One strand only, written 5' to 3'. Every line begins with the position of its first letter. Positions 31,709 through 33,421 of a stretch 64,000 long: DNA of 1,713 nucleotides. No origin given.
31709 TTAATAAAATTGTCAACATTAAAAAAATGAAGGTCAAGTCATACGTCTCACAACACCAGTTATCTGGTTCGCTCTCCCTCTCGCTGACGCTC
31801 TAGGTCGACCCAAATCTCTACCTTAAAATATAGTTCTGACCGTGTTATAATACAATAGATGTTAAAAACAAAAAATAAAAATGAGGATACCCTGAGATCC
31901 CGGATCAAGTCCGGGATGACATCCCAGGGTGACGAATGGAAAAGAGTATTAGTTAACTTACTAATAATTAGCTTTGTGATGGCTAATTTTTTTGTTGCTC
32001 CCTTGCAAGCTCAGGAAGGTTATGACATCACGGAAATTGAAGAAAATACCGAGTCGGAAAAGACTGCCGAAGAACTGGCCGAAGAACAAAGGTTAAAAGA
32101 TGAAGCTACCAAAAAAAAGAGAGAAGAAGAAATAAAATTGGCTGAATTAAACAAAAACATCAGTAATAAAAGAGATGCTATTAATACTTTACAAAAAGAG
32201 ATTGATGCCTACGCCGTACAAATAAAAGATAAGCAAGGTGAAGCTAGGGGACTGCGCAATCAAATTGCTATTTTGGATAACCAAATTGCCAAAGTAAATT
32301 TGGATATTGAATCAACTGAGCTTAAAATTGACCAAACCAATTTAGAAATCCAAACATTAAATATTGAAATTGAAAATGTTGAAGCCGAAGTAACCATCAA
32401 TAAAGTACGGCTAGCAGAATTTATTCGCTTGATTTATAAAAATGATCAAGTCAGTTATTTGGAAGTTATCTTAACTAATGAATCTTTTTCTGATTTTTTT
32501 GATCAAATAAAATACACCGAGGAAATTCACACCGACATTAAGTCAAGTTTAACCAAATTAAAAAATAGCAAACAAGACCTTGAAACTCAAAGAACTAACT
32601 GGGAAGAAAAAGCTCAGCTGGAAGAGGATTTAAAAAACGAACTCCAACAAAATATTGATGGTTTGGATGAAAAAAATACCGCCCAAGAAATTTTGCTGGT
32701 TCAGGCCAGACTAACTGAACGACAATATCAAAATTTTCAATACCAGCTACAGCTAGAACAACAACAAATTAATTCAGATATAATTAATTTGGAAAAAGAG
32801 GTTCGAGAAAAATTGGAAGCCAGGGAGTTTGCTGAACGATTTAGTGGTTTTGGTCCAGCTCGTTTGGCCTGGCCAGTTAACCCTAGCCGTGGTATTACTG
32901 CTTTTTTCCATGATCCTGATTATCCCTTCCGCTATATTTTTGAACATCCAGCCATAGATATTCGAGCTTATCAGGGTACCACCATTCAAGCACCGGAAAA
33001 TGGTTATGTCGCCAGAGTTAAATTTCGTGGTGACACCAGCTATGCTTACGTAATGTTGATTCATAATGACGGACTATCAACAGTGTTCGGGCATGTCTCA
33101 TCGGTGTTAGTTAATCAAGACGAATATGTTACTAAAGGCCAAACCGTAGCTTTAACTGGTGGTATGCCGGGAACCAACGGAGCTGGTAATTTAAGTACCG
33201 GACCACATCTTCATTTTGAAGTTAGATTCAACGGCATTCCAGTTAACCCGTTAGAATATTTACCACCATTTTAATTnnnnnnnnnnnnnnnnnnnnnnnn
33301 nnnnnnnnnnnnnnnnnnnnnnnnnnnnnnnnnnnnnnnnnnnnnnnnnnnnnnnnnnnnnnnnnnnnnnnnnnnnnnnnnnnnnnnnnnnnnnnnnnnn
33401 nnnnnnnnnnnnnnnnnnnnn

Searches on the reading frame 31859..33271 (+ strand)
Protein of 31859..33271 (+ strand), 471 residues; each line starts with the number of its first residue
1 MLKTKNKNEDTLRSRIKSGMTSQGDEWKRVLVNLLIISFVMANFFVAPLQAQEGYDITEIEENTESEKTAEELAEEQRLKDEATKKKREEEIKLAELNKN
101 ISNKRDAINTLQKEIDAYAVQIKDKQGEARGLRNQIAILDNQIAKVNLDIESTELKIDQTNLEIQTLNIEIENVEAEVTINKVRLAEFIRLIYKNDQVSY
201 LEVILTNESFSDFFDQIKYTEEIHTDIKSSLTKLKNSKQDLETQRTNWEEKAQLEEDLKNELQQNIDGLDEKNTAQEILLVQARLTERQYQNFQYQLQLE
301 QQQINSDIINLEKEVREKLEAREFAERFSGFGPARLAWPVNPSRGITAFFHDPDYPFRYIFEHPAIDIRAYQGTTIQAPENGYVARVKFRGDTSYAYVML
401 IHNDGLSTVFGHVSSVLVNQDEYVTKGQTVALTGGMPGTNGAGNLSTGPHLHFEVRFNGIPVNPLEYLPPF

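Call 20: search_protein_families(library=pfam, proteins=[window:31859-33271:+], max_evalue=0.01)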
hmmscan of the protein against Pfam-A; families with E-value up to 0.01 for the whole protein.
window:31859-33271:+ (471 aa): 3 families
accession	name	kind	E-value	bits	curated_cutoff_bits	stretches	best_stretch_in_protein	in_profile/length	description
PF01551.29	Peptidase_M23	-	2.9e-21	75.9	28.7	1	363-464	3-96/96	Peptidase family M23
PF24568.1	CC_PcsB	-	4.5e-07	30.1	27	1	171-243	1-74/75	Peptidoglycan hydrolase PcsB, coiled-coil domain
PF19537.4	DUF6061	-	0.0013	18.8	23.7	1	147-208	10-66/81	Family of unknown function (DUF6061)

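Call 25: find_related_loci(query=window:31859-33271:+, collection=genome_contigs, flank=6000)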
Query window:31859-33271:+ (471 aa) in genome_contigs; peptide patterns used: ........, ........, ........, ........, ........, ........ (x = any residue, [..] = any of these).
136 stretches matched a pattern; 18 encode a relative of the query (tblastn E <= 1e-3); 18 distinct loci.
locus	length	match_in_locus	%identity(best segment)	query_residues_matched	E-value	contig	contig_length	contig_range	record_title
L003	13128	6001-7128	68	94-469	2e-172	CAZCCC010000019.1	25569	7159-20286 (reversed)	MAG TPA_asm: uncultured Gammaproteobacteria bacterium isolate SRP241326_co3_326 genome assembly, contig: NODE_2705_lengt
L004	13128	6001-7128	62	94-469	2e-171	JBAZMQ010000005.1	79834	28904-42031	MAG: Patescibacteria group bacterium isolate SO_2017_LW4_47 scaffold_353_c1_LW137-91_2017, whole genome shotgun sequence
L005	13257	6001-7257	55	1-469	1e-169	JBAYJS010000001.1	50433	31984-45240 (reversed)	MAG: Candidatus Buchananbacteria bacterium isolate SO_2016_GW1_61 scaffold01321_OW334_2016, whole genome shotgun sequenc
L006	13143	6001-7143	65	87-469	4e-158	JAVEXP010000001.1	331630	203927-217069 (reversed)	MAG: Patescibacteria group bacterium isolate BF4_175 NODE_29_length_331630_cov_8.884239_Biofilm4, whole genome shotgun s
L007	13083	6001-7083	46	104-469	6e-105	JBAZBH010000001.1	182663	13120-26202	MAG: Patescibacteria group bacterium isolate SO_2017_GW1_108 NODE_611_length_182663_cov_1.349805_OW334_2017, whole genom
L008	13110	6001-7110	45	96-469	3e-103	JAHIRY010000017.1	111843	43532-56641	MAG: Patescibacteria group bacterium isolate MM_PC_MetaG.mb.147 MM_PC_MetaG.mb.147_k141_656044, whole genome shotgun seq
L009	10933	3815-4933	44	93-469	4e-102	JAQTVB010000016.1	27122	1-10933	MAG: Patescibacteria group bacterium isolate STB_78 NODE_3786_length_27122_cov_4.124838_Sandtown_B, whole genome shotgun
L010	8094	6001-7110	45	96-468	2e-100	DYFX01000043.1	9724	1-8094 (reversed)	MAG TPA_asm: Candidatus Paceibacter sp. isolate BE2011_4_66_9 Afr_mines_BE2011_1533_length_9724_cov_3_049126, whole geno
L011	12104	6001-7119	44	96-469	7e-94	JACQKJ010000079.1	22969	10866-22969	MAG: Candidatus Komeilibacteria bacterium isolate NC_groundwater_1174_Ag_S-0.1um_52_33 S_p1_S3_coassembly_k141_2428543,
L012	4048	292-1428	44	97-469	9e-94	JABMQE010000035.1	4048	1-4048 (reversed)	MAG: Candidatus Falkowbacteria bacterium isolate bin.303 k141_2004191, whole genome shotgun sequence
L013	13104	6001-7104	41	94-469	7e-92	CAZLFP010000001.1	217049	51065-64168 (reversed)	MAG TPA_asm: uncultured Gammaproteobacteria bacterium isolate SRP141376_co3_30 genome assembly, contig: NODE_52_length_2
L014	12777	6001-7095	41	97-469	5e-92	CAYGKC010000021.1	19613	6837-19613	MAG TPA_asm: uncultured Gammaproteobacteria bacterium isolate ERP113451_co4_284 genome assembly, contig: NODE_1428_lengt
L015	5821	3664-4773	45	96-469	2e-89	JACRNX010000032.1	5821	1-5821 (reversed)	MAG: Candidatus Falkowbacteria bacterium isolate NC_groundwater_1946_Pr3_S-0.2um_44_7 scaffold_257451, whole genome shot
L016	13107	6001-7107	44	97-469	2e-104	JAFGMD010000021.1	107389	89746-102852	MAG: Candidatus Falkowbacteria bacterium isolate Zod_Metabat.442 k87_6820068, whole genome shotgun sequence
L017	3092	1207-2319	41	90-469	1e-82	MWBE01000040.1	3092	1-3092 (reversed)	MAG: Parcubacteria group bacterium ADurb.Bin326 BWY53_contig000040, whole genome shotgun sequence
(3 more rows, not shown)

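Call 33: find_related_loci(query=window:31859-33271:+, collection=metagenome_contigs, flank=5000)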
Query window:31859-33271:+ (471 aa) in metagenome_contigs; peptide patterns used: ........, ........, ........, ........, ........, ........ (x = any residue, [..] = any of these).
235 stretches matched a pattern; 22 encode a relative of the query (tblastn E <= 1e-3); 22 distinct loci.
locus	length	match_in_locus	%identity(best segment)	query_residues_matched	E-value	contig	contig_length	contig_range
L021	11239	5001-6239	67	28-469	0e+0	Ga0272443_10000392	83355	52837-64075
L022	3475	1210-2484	64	1-469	0e+0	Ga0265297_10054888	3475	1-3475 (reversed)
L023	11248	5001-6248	61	29-469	0e+0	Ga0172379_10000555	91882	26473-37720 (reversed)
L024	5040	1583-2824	65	30-471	0e+0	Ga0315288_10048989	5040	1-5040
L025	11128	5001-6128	62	94-469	1e-171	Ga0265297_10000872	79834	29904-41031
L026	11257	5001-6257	55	1-469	9e-170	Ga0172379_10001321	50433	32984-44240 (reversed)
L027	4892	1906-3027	64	96-469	3e-173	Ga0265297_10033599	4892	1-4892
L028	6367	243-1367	48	90-469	1e-115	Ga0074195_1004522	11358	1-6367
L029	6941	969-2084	47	94-469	2e-114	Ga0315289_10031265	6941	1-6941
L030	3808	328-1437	47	97-469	4e-110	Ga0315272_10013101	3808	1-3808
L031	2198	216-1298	46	104-469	1e-110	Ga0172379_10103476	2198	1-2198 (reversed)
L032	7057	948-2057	45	96-469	2e-103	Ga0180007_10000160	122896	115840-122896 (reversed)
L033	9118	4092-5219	42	90-468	1e-91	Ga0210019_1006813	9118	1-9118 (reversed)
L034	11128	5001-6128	42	90-468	1e-91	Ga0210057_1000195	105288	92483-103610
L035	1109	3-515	80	298-469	6e-98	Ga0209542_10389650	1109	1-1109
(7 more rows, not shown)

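Call 51: find_homologous_proteins(query=window:31859-33271:+, max_evalue=1e-60)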
Query window:31859-33271:+ (471 aa): 2069 proteins with E <= 1e-60 among 8000 candidates; the best 120 are listed.
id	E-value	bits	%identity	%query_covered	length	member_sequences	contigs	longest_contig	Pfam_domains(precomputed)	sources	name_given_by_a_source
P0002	1.2e-195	669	66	100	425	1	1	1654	PF01551.30,PF24568.2,PF24161.2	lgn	-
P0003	3.4e-192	657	68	94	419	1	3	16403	PF01551.30,PF24568.2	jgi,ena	-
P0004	6.5e-192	656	68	94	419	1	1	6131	PF01551.30,PF24568.2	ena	-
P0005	5.3e-191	653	68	94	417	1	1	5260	PF01551.30,PF24568.2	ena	-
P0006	4.8e-190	650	69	94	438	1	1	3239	PF01551.30,PF24568.2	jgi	-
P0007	1.6e-188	645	67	94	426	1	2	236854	PF01551.30,PF24568.2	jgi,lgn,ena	-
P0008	3.1e-187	641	67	94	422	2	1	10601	PF01551.30,PF24568.2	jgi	-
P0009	7.6e-186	636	67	92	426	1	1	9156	PF01551.30,PF24568.2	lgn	-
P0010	8.5e-185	633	100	60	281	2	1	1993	PF01551.30,PF24568.2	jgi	jgi:murein DD-endopeptidase MepM/ murein hydrolase activator NlpD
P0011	3.0e-183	628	64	94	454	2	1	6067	PF01551.30,PF24568.2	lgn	-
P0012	6.2e-183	627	67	94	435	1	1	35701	PF01551.30,PF24568.2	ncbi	-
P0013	2.6e-182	625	65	94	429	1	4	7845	PF01551.30,PF24568.2,PF24161.2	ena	-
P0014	8.7e-182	623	67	94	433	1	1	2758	PF01551.30,PF24568.2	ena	-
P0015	2.7e-181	621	64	100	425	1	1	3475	PF01551.30,PF24568.2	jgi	-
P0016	1.1e-180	619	70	83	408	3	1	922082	PF01551.30,PF24568.2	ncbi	ncbi:MAG: peptidoglycan DD-metalloendopeptidase family protein [Patescibacteria group bacterium]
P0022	2.1e-174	599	62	99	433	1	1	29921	PF01551.30,PF24568.2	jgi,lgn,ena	-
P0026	1.1e-170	586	72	80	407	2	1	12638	PF01551.30,PF24568.2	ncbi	-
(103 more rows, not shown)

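Call 53: find_encoding_contigs(protein=P0026, flank=4000, max_places=3)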
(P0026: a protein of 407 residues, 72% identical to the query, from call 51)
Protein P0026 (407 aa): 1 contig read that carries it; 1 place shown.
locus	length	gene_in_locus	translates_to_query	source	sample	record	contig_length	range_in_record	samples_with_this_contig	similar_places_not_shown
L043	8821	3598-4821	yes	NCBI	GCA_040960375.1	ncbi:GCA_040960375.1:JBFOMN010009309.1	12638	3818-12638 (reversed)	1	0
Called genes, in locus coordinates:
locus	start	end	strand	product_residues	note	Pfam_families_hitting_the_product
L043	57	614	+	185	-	PF10469:AKAP7_NLS, PF02834:LigT_PEase, PF13563:2_5_RNA_ligase2, PF02834:LigT_PEase (weak)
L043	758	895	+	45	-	-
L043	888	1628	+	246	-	PF03808:Glyco_tran_WecG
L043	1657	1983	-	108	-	-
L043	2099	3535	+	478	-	PF00749:tRNA-synt_1c, PF19269:Anticodon_2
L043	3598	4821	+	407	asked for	PF24568:CC_PcsB (weak), PF01551:Peptidase_M23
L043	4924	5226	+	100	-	-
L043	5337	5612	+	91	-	PF01022:HTH_5, PF12840:HTH_20, PF13412:HTH_24 (weak)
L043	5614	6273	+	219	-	PF07853:DUF1648, PF13630:SdpI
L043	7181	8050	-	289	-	PF03477:ATP-cone (weak), PF22357:AF1548-like_C (weak)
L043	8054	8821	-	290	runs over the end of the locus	PF08478:POTRA_1 (weak)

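Call 54: find_encoding_contigs(protein=P0016, flank=4000, max_places=3)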
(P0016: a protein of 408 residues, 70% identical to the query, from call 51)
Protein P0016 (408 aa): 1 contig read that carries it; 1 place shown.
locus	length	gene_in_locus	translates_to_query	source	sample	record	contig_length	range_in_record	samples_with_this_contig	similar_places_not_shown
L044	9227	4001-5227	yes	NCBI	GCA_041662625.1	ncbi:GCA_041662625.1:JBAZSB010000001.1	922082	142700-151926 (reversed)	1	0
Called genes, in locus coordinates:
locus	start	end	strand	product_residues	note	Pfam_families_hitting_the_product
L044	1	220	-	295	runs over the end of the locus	PF13353:Fer4_12 (weak), PF04055:Radical_SAM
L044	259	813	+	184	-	PF10469:AKAP7_NLS (weak), PF02834:LigT_PEase, PF13563:2_5_RNA_ligase2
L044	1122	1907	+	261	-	PF03808:Glyco_tran_WecG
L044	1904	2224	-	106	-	-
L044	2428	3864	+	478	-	PF00749:tRNA-synt_1c, PF19269:Anticodon_2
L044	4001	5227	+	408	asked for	PF24568:CC_PcsB (weak), PF01551:Peptidase_M23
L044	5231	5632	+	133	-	-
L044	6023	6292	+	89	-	PF01022:HTH_5, PF12840:HTH_20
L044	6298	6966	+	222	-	PF07853:DUF1648, PF13630:SdpI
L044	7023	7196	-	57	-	-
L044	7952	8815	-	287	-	PF08478:POTRA_1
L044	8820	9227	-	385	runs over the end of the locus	PF01820:Dala_Dala_lig_N, PF02222:ATP-grasp, PF02786:CPSase_L_D2, PF07478:Dala_Dala_lig_C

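Call 55: find_encoding_contigs(protein=P0012, flank=4000, max_places=3)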
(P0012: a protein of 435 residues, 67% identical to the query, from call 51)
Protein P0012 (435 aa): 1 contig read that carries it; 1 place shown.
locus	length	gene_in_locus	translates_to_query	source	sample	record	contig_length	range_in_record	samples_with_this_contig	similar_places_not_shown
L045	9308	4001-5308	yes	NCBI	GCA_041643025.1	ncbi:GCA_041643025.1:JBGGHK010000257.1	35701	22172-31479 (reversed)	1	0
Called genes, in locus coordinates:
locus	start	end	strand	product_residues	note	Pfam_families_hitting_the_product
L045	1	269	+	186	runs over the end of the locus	PF10469:AKAP7_NLS, PF02834:LigT_PEase, PF13563:2_5_RNA_ligase2, PF02834:LigT_PEase (weak)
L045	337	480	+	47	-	-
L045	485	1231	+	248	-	PF23023:Anti-Pycsar_Apyc1, PF00753:Lactamase_B, PF13483:Lactamase_B_3 (faint), PF12706:Lactamase_B_2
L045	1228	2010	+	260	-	PF03808:Glyco_tran_WecG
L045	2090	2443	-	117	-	-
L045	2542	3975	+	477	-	PF00749:tRNA-synt_1c, PF19269:Anticodon_2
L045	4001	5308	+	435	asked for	PF24568:CC_PcsB, PF01551:Peptidase_M23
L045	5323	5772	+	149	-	-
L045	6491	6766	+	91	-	PF01022:HTH_5, PF12840:HTH_20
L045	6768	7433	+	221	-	PF07853:DUF1648, PF13630:SdpI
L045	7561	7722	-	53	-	-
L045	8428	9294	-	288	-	PF08478:POTRA_1 (faint)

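Call 56: find_encoding_contigs(protein=P0003, flank=4000, max_places=3)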
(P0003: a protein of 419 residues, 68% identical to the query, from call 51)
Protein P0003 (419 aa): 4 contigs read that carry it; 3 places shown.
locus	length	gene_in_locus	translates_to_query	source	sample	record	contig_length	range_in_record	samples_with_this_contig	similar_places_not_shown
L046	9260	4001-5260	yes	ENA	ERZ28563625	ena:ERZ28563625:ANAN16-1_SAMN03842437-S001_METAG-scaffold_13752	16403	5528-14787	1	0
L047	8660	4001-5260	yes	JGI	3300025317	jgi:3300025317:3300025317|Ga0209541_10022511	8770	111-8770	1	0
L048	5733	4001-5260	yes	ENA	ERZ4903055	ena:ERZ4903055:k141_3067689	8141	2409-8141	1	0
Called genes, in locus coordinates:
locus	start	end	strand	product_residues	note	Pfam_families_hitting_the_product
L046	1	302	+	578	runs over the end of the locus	PF17802:SpaA (faint)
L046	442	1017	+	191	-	PF10469:AKAP7_NLS (weak), PF02834:LigT_PEase, PF13563:2_5_RNA_ligase2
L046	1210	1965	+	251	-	PF03808:Glyco_tran_WecG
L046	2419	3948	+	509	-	PF00749:tRNA-synt_1c, PF19269:Anticodon_2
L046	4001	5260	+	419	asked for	PF24568:CC_PcsB, PF01551:Peptidase_M23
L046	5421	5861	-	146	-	PF01797:Y1_Tnp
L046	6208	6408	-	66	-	-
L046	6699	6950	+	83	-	-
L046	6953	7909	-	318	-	PF02899:Phage_int_SAM_1, PF13102:Phage_int_SAM_5 (faint), PF13495:Phage_int_SAM_4 (weak), PF00589:Phage_integrase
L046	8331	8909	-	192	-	-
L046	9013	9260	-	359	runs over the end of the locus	PF01820:Dala_Dala_lig_N, PF02786:CPSase_L_D2 (weak), PF02222:ATP-grasp (weak), PF07478:Dala_Dala_lig_C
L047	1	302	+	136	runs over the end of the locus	?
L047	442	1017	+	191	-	PF10469:AKAP7_NLS (weak), PF02834:LigT_PEase, PF13563:2_5_RNA_ligase2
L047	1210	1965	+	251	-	PF03808:Glyco_tran_WecG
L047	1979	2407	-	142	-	-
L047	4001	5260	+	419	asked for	PF24568:CC_PcsB, PF01551:Peptidase_M23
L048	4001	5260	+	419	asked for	PF24568:CC_PcsB, PF01551:Peptidase_M23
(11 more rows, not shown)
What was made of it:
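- The neighbours are M23 peptidase, small membrane proteins and ArsR/SdpI (calls 20, 53-56).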

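Call 60: find_encoding_contigs(protein=P0022, flank=3000, max_places=3)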
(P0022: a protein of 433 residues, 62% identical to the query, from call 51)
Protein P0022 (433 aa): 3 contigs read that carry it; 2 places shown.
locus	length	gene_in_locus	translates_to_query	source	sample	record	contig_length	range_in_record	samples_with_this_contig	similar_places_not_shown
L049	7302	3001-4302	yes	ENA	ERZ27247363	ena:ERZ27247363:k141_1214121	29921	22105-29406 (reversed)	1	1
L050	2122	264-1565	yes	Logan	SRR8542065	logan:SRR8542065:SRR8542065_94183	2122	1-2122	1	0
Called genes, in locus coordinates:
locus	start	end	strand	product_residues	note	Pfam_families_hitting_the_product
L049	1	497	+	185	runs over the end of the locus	PF10469:AKAP7_NLS, PF02834:LigT_PEase, PF13563:2_5_RNA_ligase2, PF02834:LigT_PEase (weak)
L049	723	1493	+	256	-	PF03808:Glyco_tran_WecG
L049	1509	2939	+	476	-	PF00749:tRNA-synt_1c, PF19269:Anticodon_2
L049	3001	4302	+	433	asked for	PF24568:CC_PcsB, PF01551:Peptidase_M23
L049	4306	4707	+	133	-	-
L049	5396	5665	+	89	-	PF01022:HTH_5, PF12840:HTH_20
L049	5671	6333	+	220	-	PF07853:DUF1648, PF13630:SdpI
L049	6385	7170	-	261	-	PF21349:RUBY_RBDX, PF02525:Flavodoxin_2, PF03358:FMN_red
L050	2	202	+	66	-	?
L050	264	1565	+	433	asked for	PF24568:CC_PcsB, PF01551:Peptidase_M23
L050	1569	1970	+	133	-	-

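Call 61: find_encoding_contigs(protein=P0008, flank=3000, max_places=3)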
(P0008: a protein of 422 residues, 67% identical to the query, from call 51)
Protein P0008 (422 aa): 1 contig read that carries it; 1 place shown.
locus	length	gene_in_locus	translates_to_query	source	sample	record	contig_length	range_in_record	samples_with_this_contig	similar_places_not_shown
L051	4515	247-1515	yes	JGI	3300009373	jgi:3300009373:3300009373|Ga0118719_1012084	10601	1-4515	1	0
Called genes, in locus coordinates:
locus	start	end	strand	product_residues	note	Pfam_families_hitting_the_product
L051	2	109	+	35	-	?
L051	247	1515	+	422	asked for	PF24568:CC_PcsB, PF01551:Peptidase_M23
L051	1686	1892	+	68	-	-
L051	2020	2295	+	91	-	PF01022:HTH_5, PF12840:HTH_20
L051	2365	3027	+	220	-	PF07853:DUF1648, PF13630:SdpI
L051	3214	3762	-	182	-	-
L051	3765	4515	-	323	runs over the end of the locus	PF13102:Phage_int_SAM_5, PF02899:Phage_int_SAM_1, PF00589:Phage_integrase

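Call 62: find_encoding_contigs(protein=P0013, flank=3000, max_places=4)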
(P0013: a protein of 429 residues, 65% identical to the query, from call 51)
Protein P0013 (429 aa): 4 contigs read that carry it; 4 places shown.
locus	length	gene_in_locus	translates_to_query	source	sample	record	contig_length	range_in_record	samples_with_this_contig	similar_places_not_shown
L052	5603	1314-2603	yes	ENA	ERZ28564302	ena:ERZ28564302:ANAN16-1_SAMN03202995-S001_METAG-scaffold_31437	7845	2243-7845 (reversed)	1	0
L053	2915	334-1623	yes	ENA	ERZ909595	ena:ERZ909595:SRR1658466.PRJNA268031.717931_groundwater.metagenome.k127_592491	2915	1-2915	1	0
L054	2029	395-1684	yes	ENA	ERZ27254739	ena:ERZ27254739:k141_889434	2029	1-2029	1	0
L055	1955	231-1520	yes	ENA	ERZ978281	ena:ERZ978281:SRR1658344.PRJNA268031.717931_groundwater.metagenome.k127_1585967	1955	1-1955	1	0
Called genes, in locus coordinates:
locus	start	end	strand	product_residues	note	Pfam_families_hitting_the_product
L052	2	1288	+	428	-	?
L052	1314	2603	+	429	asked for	PF24161:CCDC39 (weak), PF24568:CC_PcsB (weak), PF01551:Peptidase_M23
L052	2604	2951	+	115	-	-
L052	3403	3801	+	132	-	-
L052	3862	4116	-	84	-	-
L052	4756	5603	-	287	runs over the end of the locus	PF03477:ATP-cone (weak), PF04471:Mrr_cat (faint), PF22357:AF1548-like_C (weak)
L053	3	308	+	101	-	?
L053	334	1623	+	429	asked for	PF24161:CCDC39 (weak), PF24568:CC_PcsB (weak), PF01551:Peptidase_M23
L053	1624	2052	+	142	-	-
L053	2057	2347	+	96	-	-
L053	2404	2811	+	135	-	-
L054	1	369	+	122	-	?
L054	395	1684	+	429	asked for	PF24161:CCDC39 (weak), PF24568:CC_PcsB (weak), PF01551:Peptidase_M23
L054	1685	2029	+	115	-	?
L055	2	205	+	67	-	?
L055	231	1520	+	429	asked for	PF24161:CCDC39 (weak), PF24568:CC_PcsB (weak), PF01551:Peptidase_M23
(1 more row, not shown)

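Call 63: find_encoding_contigs(protein=P0006, flank=3000, max_places=3)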
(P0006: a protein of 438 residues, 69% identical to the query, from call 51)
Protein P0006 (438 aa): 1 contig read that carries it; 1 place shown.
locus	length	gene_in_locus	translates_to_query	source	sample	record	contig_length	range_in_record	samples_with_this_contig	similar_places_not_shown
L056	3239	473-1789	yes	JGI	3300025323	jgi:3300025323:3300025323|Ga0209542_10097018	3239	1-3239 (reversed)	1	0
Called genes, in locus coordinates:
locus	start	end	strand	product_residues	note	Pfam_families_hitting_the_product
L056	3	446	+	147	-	?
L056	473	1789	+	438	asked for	PF24568:CC_PcsB (weak), PF01551:Peptidase_M23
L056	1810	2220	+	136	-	-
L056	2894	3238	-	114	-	?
